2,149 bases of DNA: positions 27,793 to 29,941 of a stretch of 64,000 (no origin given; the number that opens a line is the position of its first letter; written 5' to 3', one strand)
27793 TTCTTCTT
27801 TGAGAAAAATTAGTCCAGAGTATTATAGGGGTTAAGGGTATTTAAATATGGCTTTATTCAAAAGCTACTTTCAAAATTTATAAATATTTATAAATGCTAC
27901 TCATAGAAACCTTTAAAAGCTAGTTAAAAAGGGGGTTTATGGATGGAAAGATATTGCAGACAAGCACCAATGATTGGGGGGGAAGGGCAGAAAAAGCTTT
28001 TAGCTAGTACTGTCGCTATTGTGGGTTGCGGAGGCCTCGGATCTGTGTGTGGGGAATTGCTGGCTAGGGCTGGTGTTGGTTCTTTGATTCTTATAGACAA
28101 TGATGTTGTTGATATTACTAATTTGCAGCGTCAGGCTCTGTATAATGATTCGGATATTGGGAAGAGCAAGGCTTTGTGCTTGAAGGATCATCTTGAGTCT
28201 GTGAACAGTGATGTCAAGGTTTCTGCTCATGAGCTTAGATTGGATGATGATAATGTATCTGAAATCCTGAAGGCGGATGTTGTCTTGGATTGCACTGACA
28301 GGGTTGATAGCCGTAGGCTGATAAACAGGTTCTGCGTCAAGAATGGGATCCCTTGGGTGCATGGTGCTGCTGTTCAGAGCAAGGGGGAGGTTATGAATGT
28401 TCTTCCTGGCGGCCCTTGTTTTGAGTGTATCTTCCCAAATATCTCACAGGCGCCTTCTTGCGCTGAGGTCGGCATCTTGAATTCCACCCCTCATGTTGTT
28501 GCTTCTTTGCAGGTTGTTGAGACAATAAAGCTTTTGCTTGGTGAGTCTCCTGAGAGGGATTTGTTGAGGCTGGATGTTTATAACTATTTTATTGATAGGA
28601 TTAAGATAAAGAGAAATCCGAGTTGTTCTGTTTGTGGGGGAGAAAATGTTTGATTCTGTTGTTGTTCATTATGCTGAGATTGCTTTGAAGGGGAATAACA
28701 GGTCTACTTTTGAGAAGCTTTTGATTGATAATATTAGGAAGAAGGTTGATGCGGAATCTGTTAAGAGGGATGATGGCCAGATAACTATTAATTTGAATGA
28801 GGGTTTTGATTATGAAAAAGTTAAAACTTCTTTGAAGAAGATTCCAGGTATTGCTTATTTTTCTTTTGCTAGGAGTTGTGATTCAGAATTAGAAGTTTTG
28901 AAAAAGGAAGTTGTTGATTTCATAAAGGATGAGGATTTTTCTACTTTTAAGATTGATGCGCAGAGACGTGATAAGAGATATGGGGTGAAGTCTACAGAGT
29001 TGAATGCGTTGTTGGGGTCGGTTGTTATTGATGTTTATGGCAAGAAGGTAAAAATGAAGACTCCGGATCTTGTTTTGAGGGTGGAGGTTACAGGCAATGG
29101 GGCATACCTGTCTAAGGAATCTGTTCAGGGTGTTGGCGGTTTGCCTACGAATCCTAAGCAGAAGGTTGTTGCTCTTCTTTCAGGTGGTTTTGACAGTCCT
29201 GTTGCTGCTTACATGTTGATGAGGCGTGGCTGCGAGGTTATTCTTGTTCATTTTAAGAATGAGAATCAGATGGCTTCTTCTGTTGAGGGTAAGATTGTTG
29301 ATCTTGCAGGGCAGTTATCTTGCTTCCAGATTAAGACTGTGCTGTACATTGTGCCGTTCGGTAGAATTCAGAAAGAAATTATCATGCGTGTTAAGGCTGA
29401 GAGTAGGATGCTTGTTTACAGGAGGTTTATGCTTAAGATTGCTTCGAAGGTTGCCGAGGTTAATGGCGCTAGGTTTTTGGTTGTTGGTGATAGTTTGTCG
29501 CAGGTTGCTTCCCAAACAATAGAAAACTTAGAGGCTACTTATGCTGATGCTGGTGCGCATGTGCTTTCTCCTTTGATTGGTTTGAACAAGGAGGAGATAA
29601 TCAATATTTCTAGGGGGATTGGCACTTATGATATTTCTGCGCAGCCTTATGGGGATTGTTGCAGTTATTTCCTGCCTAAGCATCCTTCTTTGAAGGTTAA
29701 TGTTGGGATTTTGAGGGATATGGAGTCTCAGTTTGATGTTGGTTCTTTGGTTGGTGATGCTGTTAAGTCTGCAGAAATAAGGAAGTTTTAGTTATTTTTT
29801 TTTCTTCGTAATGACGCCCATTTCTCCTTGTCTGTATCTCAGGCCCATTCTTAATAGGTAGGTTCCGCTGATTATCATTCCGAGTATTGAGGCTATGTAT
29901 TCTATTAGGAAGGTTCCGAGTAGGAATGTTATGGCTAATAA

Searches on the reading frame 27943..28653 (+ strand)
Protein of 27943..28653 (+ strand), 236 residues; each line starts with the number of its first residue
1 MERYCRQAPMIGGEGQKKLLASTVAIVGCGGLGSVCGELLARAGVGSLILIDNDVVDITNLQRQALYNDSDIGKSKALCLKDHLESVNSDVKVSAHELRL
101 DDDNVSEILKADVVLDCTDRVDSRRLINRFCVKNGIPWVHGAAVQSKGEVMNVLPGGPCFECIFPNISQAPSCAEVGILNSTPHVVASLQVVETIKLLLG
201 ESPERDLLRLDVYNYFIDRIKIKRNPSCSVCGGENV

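Call 4: search_protein_families(library=pfam, proteins=[window:27943-28653:+], max_evalue=0.01)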
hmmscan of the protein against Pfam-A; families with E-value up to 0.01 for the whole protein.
window:27943-28653:+ (236 aa): 5 families
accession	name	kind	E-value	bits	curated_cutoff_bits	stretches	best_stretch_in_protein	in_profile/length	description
PF00899.27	ThiF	-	3.6e-71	239.5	28.1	1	4-230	1-238/238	ThiF family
PF01494.25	FAD_binding_3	-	0.0037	17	22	1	23-50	3-30/349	FAD binding domain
PF02558.23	ApbA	-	0.0047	17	22.2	1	24-72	1-47/150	Ketopantoate reductase PanE/ApbA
PF03435.24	Sacchrp_dh_NADP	-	0.0072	17.1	25.1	0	24-140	1-97/129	Saccharopine dehydrogenase NADP binding domain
PF03721.20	UDPG_MGDP_dh_N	-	0.0098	15.9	27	0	23-66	2-44/187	UDP-glucose/GDP-mannose dehydrogenase family, NAD binding domain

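Call 5: search_protein_families(library=ncbifam, proteins=[window:27943-28653:+], max_evalue=0.01)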
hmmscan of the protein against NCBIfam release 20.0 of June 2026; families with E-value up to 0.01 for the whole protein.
window:27943-28653:+ (236 aa): 29 families (the best 25 are shown)
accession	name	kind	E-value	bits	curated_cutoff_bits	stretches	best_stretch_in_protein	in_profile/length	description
NF006444.0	PRK08762.1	equivalog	1e-61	208.7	449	1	2-234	126-370/387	molybdopterin-synthase adenylyltransferase MoeB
TIGR02356.1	adenyl_thiF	equivalog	4.9e-61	205.7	275.25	1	3-198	1-203/203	thiazole biosynthesis adenylyltransferase ThiF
NF047750.1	SAMPActivE1UbaA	equivalog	7.2e-58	196.1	450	1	2-235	11-252/270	SAMP-activating enzyme E1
NF004281.0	PRK05690.1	subfamily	3.5e-57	193.5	266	1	1-232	10-249/250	molybdopterin-synthase adenylyltransferase MoeB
NF009123.0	PRK12475.1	subfamily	1.6e-51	175.6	510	1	2-234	3-246/338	MoeB/ThiF family adenylyltransferase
TIGR02355.1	moeB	equivalog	2.5e-48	164.6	376.55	1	2-231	3-240/240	molybdopterin-synthase adenylyltransferase MoeB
NF006204.0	PRK08328.1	equivalog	1.2e-47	162.5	339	1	1-211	7-220/231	hypothetical protein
NF005902.0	PRK07878.1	equivalog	2.5e-44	151.8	647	1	2-229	21-261/392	adenylyltransferase/sulfurtransferase MoeZ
NF005646.0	PRK07411.1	equivalog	8.3e-43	147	633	1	2-230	17-254/390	molybdopterin-synthase adenylyltransferase MoeB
NF004111.0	PRK05600.1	equivalog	9.9e-38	130.2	437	1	9-200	29-228/371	ThiF family adenylyltransferase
NF006395.0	PRK08644.1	equivalog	2.3e-32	112.4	159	1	15-134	24-143/215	sulfur carrier protein ThiS adenylyltransferase ThiF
TIGR02354.1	thiF_fam2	equivalog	1.2e-25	90.6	152.2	1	16-128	16-128/200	thiamine biosynthesis protein ThiF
NF006077.0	PRK08223.1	equivalog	4.5e-24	84.9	266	1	2-164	9-174/296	hypothetical protein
NF011696.0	PRK15116.1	equivalog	1.3e-19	70.9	304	1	3-142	12-153/268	tRNA cyclic N6-threonylcarbamoyladenosine(37) synthase TcdA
NF058523.1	6A-MBL_cap2_3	equivalog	1.9e-17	63.1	320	1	21-119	298-400/665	anti-phage 6A-MBL system cap2_3 protein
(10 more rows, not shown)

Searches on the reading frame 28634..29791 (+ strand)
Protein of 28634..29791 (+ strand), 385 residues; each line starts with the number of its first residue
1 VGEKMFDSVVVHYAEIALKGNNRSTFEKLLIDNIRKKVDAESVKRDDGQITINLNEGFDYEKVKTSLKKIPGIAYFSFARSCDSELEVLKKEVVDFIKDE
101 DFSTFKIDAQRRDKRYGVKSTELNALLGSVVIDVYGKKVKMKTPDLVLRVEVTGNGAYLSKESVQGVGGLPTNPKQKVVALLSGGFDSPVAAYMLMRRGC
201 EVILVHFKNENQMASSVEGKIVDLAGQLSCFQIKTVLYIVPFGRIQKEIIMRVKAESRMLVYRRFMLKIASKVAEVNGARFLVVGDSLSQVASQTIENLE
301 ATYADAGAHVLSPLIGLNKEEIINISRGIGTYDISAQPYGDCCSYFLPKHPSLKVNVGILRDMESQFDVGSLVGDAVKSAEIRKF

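Call 35: find_related_loci(query=window:28634-29791:+, collection=metagenome_contigs, flank=10000)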
Query window:28634-29791:+ (385 aa) in metagenome_contigs; peptide patterns used: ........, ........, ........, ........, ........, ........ (x = any residue, [..] = any of these).
80 stretches matched a pattern; 24 encode a relative of the query (tblastn E <= 1e-3); 24 distinct loci.
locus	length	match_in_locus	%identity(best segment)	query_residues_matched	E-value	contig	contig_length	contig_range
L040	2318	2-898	100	87-385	0e+0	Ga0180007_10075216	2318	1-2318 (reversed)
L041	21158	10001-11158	61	6-385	3e-153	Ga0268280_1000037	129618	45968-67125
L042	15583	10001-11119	60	15-385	2e-148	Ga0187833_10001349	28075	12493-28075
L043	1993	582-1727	58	6-385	1e-155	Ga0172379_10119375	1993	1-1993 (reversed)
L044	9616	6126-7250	61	6-380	1e-143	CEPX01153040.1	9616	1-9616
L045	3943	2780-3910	53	6-377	1e-135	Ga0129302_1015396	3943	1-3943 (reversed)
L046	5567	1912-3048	52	5-380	4e-125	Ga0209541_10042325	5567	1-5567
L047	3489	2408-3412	54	6-335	6e-121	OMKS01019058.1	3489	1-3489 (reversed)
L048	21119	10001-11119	45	10-380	1e-103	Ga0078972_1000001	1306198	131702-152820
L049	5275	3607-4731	41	3-377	2e-97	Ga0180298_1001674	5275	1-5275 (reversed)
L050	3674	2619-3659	43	5-351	6e-94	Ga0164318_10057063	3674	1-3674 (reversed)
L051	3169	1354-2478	40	4-383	6e-93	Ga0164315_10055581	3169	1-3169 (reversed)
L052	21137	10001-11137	39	1-380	3e-88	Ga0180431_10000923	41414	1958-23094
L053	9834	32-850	44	105-377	4e-80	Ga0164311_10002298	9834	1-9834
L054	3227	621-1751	38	9-384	3e-79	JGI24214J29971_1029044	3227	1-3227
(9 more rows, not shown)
